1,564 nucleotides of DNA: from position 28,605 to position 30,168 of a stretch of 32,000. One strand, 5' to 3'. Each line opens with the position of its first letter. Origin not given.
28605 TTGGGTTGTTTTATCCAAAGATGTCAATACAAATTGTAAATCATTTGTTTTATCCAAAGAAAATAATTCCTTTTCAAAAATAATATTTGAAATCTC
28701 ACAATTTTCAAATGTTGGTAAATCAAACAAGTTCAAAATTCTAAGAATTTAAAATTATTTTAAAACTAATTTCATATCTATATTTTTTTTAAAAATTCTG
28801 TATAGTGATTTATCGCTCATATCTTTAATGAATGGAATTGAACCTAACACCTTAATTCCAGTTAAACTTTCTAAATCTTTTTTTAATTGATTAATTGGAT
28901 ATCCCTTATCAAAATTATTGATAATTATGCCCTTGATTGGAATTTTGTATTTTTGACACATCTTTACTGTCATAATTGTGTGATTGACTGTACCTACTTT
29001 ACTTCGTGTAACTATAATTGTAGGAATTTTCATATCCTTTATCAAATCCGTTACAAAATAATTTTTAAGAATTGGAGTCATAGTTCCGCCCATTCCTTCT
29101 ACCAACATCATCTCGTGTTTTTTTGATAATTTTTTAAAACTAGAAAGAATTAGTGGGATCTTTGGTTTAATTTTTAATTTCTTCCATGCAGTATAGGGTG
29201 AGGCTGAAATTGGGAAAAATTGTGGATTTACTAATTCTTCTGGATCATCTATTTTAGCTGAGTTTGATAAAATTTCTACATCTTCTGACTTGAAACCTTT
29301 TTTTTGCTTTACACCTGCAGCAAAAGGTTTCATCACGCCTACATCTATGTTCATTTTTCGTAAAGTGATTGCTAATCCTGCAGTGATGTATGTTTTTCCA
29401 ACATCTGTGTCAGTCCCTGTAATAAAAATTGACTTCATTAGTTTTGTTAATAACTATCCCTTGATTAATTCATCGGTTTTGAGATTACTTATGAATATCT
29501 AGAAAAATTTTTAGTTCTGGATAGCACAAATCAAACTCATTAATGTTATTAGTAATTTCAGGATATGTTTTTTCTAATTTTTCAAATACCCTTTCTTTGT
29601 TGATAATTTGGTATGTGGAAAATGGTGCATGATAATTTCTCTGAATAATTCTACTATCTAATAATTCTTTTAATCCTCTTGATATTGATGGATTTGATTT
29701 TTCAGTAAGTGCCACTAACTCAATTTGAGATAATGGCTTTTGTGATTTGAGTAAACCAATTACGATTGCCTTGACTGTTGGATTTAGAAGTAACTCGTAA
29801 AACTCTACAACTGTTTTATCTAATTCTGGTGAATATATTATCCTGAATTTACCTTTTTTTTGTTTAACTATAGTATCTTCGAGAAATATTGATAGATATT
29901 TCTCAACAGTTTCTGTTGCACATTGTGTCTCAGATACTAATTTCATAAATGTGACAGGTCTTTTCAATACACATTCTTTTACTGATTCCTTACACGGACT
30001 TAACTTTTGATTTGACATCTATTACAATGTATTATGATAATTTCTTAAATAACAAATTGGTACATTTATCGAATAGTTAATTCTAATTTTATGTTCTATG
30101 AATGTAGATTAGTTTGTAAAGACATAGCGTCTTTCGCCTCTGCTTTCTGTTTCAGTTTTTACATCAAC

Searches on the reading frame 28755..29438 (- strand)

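Call 34: search_protein_families(library=pfam, proteins=[window:28755-29438:-], max_evalue=0.001)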
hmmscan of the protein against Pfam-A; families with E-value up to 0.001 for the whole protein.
window:28755-29438:- (227 aa): 3 families
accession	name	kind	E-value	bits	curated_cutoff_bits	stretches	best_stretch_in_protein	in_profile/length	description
PF13500.12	AAA_26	-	3.2e-40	138.6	27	1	2-209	1-196/198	AAA domain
PF01656.29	CbiA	-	1.3e-13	51.5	25.4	1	4-210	1-118/125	CobQ/CobB/MinD/ParA nucleotide binding domain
PF10609.15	ParA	-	0.00016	21.6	27.1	0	4-38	6-40/246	NUBPL iron-transfer P-loop NTPase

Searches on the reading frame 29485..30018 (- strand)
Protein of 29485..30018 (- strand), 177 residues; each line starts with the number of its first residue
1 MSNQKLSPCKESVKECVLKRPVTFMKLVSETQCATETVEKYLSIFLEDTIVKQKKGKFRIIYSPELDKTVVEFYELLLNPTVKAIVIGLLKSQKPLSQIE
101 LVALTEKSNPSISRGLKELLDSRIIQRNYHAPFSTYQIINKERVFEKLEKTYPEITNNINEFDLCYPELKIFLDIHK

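Call 34: search_protein_families(library=pfam, proteins=[window:29485-30018:-], max_evalue=0.001)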
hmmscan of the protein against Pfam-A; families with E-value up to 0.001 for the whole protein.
window:29485-30018:- (177 aa): 2 families
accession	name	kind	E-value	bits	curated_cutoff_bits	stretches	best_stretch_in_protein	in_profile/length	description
PF25213.1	HVO_A0261_N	-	7.2e-06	26.2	35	0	86-128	16-57/86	HVO_A0261 N-terminal domain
PF22979.2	HTH_69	-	0.00032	21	27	0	22-55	27-60/69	Winged helix-turn-helix domain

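Call 79: search_protein_families(library=ncbifam, proteins=[window:29485-30018:-], max_evalue=0.01)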
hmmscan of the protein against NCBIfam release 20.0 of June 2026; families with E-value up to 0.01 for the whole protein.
window:29485-30018:- (177 aa): 5 families
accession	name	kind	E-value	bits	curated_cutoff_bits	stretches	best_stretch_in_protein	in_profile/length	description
NF053755.1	MsvR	equivalog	1.8e-06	27.8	220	1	79-130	11-61/236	transcriptional factor MsvR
NF033788.1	HTH_metalloreg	subfamily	1.2e-05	25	55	1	86-141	16-71/77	metalloregulator ArsR/SmtB family transcription factor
NF040939.2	trans_reg_lrs14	equivalog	1.3e-05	25.2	90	1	81-152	22-99/103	Lrs14 family HTH-type transcriptional regulator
NF033789.1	repress_SdpR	subfamily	4.3e-05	23.3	100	0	79-138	7-64/79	autorepressor SdpR family transcription factor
NF045707.1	Dbac_1936_reg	equivalog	0.0089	16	115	0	85-149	22-83/99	ArsR/SmtB-type metalloregulator TsoR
